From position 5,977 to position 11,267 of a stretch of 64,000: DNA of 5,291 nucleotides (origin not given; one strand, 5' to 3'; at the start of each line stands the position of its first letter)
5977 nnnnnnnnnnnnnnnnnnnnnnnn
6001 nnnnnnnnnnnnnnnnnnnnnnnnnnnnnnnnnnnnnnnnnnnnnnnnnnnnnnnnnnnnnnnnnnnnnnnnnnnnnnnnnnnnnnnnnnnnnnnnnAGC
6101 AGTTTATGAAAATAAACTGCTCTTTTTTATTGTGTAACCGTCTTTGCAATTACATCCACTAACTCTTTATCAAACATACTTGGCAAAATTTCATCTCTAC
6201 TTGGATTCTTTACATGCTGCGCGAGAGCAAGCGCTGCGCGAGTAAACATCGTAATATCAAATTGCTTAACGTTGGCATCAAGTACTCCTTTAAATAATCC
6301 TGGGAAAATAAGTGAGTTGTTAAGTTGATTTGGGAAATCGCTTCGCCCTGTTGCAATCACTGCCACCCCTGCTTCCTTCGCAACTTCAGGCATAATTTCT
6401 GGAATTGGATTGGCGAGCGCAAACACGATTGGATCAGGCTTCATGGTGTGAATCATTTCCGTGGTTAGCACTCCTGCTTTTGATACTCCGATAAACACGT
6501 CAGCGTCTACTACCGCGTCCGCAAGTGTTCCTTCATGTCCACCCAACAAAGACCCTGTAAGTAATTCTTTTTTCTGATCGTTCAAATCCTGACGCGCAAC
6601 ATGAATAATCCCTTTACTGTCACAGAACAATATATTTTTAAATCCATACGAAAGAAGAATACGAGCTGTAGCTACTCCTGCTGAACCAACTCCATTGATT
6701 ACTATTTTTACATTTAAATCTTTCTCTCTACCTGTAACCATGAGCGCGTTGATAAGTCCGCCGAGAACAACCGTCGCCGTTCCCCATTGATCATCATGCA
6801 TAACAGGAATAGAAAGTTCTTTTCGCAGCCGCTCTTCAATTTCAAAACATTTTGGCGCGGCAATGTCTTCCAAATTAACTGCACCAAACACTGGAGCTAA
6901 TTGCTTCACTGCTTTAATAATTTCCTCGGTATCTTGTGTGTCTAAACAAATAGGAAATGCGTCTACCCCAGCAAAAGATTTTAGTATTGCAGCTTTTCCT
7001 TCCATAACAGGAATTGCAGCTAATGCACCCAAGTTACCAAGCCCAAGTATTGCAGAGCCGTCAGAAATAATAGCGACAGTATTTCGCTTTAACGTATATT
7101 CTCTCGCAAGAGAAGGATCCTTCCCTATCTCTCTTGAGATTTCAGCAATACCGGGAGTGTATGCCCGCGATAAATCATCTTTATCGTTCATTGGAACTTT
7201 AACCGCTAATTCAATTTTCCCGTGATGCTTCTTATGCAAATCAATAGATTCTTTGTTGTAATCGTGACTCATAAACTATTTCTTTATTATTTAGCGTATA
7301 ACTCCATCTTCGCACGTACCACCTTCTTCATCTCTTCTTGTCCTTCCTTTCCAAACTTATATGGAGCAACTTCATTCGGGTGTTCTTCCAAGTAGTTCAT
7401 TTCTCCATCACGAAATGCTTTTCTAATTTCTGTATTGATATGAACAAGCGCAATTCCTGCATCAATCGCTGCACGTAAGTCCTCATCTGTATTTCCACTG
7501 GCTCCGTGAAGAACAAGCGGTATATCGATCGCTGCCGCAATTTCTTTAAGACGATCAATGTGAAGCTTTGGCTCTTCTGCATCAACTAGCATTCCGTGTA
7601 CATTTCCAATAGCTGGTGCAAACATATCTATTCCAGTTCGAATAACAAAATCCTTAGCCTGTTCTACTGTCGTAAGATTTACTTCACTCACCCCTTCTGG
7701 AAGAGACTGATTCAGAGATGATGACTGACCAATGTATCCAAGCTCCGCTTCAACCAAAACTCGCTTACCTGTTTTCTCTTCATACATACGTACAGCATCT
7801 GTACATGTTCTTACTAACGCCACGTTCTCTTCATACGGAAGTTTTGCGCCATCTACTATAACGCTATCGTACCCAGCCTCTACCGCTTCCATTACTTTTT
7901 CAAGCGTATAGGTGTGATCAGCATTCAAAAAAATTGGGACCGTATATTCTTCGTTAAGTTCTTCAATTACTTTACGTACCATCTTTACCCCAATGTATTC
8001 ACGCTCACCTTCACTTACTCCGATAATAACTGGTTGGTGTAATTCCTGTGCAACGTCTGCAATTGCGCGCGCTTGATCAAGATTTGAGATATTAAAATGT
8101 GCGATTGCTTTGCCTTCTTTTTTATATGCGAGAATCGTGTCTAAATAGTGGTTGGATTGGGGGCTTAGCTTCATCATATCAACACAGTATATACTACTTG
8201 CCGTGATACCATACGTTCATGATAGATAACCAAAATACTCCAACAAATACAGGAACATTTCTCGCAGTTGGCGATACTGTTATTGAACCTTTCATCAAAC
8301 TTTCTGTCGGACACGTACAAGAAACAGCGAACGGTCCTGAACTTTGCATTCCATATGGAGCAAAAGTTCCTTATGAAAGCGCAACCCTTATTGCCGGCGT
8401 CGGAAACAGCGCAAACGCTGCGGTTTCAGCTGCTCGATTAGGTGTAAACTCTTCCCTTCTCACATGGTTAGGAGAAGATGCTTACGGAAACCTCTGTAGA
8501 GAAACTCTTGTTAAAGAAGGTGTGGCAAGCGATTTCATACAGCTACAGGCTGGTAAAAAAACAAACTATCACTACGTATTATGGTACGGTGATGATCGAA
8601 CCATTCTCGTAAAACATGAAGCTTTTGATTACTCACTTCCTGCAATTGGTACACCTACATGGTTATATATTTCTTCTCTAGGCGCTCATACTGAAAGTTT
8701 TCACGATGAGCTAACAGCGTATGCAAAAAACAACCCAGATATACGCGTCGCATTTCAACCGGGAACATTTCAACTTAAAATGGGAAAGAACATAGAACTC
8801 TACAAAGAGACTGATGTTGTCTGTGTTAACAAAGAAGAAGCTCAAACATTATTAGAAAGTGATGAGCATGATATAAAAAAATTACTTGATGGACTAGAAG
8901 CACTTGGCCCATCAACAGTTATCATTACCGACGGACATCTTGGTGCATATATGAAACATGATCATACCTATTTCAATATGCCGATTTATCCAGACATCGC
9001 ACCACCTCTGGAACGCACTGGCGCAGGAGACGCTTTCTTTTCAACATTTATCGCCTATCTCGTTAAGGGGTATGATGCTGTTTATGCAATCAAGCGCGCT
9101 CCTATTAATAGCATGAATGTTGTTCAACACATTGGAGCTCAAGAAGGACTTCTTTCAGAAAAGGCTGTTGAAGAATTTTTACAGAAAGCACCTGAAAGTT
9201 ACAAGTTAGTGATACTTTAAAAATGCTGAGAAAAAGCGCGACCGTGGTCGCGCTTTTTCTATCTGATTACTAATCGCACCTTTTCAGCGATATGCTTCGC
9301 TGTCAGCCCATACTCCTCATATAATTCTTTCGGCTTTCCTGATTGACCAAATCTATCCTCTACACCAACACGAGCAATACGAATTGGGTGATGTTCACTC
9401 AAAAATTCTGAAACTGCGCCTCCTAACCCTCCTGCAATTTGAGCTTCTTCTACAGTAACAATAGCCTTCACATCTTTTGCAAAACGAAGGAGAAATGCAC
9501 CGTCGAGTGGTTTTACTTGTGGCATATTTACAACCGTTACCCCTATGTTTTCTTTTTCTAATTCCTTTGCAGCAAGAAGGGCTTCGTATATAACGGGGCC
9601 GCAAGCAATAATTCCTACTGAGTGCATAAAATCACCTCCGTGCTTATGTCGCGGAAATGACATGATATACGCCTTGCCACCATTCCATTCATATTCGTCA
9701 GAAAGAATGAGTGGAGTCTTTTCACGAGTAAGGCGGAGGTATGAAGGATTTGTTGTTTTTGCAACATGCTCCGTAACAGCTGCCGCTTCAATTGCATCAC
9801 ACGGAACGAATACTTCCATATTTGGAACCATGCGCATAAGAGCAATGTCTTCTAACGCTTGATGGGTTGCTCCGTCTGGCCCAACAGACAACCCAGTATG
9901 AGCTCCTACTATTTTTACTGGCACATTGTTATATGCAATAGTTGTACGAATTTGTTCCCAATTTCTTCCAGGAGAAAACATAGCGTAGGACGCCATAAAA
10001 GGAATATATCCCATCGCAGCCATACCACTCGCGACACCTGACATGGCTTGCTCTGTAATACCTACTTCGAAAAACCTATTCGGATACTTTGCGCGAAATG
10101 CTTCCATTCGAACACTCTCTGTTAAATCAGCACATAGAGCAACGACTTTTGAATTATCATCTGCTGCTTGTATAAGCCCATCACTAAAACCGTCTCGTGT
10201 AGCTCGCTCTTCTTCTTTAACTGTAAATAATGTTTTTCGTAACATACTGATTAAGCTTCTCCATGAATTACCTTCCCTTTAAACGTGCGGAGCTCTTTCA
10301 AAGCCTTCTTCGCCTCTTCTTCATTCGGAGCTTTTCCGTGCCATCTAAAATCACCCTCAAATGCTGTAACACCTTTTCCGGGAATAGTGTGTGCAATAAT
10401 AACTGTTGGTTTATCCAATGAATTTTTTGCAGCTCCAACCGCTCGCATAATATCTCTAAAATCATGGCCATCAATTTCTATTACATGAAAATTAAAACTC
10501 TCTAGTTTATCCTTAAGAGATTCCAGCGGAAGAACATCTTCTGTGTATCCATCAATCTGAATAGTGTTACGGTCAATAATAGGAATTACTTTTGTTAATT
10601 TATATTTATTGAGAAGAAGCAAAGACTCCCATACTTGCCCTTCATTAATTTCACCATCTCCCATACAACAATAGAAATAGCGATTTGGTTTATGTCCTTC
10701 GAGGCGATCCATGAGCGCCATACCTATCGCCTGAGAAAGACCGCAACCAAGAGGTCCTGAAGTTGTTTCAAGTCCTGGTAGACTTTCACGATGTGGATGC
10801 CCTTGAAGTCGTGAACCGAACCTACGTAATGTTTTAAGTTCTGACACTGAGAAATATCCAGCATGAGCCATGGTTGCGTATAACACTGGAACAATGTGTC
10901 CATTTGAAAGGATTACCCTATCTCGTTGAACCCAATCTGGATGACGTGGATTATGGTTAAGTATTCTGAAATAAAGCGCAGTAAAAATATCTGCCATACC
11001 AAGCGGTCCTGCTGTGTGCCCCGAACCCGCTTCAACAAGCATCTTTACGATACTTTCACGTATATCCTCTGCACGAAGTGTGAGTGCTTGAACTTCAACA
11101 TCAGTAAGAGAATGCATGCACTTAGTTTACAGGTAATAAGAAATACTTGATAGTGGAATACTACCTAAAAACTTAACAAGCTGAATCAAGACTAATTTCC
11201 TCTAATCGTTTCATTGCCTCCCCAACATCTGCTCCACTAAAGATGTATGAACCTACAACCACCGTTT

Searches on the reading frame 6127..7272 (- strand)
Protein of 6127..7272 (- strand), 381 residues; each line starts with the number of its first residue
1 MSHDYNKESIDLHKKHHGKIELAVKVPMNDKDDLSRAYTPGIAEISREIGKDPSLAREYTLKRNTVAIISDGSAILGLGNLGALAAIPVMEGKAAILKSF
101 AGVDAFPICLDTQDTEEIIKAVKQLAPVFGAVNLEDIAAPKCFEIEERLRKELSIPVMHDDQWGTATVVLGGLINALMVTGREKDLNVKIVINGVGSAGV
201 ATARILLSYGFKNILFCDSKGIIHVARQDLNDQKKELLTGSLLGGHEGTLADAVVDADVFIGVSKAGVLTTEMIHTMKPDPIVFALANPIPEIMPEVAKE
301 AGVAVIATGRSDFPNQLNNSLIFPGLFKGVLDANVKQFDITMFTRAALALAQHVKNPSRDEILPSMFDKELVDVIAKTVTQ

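Call 26: search_protein_families(library=pfam, proteins=[window:6127-7272:-], max_evalue=0.001)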
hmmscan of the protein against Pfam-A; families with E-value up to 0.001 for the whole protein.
window:6127-7272:- (381 aa): 2 families
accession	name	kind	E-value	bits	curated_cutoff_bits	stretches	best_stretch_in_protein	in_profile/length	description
PF00390.24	malic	-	2.8e-29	102.7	23.1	1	18-150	2-182/182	Malic enzyme, N-terminal domain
PF03949.21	Malic_M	-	1.9e-20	73.7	23.5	1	164-367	3-240/258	Malic enzyme, NAD binding domain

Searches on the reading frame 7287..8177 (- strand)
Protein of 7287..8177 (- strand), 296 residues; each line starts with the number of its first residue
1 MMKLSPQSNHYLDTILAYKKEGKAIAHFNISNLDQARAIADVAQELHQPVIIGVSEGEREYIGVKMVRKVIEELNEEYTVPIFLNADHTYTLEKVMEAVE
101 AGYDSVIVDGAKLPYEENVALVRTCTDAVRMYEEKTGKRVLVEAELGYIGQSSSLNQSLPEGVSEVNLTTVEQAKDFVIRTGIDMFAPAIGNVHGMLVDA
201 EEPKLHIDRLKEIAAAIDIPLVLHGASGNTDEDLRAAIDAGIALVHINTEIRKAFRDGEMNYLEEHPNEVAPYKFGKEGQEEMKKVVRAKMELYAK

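Call 75: search_protein_families(library=pfam, proteins=[window:7287-8177:-], max_evalue=0.0001)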
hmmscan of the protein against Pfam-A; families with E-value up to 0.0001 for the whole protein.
window:7287-8177:- (296 aa): 1 family
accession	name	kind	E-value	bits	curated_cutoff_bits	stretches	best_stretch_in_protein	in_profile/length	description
PF01116.26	F_bP_aldolase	-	1.1e-72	245.3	25.5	1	15-294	7-272/277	Fructose-bisphosphate aldolase class-II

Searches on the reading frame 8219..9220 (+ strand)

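Call 75: search_protein_families(library=pfam, proteins=[window:8219-9220:+], max_evalue=0.0001)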
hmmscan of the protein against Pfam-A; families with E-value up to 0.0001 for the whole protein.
window:8219-9220:+ (333 aa): 2 families
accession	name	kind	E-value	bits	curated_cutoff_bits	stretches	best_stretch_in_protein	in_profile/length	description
PF00294.29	PfkB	-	7.9e-32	111.2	25.8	1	62-310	37-298/302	pfkB family carbohydrate kinase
PF08543.17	Phos_pyr_kin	-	1.1e-06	28.7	27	1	193-294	115-224/246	Phosphomethylpyrimidine kinase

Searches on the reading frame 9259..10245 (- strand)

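Call 75: search_protein_families(library=pfam, proteins=[window:9259-10245:-], max_evalue=0.0001)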
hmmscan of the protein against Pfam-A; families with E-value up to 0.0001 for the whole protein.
window:9259-10245:- (328 aa): 3 families
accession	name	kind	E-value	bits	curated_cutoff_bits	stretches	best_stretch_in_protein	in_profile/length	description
PF02779.29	Transket_pyr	-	5e-42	143.9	27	1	14-177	3-172/174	Transketolase, pyrimidine binding domain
PF02780.25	Transketolase_C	-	7.8e-28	97.3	25.9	1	210-319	12-124/124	Transketolase, C-terminal domain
PF22613.1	Transketolase_C_1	-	1.1e-07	32.5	27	1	209-315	13-113/113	Transketolase-like TK C-terminal domain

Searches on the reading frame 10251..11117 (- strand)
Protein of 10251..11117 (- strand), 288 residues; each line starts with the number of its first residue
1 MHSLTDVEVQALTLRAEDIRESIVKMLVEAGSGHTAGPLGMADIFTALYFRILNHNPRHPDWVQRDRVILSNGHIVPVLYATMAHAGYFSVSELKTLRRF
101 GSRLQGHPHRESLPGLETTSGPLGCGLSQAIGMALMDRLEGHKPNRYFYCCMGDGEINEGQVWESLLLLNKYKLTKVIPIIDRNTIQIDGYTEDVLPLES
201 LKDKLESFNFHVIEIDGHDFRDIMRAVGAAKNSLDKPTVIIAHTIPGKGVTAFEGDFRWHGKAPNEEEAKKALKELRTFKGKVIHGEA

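Call 6: search_protein_families(library=pfam, proteins=[window:10251-11117:-], max_evalue=0.001)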
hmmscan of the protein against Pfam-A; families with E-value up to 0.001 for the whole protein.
window:10251-11117:- (288 aa): 4 families
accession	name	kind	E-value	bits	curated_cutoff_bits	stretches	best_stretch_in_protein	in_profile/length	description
PF00456.26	Transketolase_N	-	1.4e-59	202.2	22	1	17-274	7-273/334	Transketolase, thiamine diphosphate binding domain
PF13292.11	DXP_synthase_N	-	3.6e-10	40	21.2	1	4-188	10-175/274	1-deoxy-D-xylulose-5-phosphate synthase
PF00676.26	E1_dh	-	1.1e-08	34.8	22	1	105-233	86-210/300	Dehydrogenase E1 component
PF09364.15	XFP_N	-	3.7e-07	29.7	23.7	1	112-229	131-246/364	XFP N-terminal domain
